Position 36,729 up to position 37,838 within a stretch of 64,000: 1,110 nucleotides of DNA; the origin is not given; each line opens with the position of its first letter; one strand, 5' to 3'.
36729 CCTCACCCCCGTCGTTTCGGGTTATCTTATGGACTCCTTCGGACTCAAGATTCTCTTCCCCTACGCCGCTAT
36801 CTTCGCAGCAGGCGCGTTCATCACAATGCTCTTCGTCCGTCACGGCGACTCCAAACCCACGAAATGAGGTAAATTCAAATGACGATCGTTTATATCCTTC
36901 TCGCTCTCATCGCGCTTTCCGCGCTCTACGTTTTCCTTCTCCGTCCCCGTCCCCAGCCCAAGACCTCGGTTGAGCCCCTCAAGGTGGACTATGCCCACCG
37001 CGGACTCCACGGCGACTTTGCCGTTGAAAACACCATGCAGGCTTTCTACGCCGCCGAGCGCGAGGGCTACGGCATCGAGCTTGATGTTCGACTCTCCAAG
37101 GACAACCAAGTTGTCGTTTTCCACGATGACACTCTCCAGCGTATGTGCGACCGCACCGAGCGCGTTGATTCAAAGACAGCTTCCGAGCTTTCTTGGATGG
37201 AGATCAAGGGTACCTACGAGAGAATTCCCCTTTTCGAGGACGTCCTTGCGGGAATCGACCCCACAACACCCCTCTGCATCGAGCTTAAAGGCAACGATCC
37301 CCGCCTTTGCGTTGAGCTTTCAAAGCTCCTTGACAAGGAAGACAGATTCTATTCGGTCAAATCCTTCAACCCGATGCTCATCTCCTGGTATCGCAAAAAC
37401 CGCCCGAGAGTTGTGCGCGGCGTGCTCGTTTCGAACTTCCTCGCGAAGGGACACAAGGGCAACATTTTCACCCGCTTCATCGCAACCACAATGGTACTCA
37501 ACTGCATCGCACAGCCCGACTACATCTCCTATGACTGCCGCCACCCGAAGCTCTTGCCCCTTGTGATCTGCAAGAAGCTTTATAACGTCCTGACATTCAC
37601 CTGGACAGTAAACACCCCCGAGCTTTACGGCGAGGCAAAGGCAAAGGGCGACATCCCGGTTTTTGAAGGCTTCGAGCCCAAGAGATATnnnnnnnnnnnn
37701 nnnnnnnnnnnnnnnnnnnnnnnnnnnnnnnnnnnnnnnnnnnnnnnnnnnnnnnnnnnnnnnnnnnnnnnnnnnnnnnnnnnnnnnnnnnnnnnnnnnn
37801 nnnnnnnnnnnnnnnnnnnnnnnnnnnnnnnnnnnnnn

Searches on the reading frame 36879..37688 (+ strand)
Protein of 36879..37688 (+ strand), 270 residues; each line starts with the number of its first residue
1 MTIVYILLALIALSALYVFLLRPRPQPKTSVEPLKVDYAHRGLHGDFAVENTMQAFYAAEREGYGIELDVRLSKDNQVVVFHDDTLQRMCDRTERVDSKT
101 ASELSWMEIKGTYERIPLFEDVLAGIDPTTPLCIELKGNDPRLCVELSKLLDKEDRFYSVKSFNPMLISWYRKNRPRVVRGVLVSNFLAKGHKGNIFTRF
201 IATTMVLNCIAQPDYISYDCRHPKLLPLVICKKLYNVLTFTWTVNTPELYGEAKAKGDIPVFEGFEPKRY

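Call 41: search_protein_families(library=pfam, proteins=[window:36879-37688:+], max_evalue=0.01)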
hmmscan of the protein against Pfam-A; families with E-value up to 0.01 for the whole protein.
window:36879-37688:+ (270 aa): 1 family
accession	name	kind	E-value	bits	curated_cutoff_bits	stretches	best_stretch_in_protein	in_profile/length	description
PF03009.23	GDPD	-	4.3e-21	76.6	23.6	1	40-248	1-224/244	Glycerophosphoryl diester phosphodiesterase family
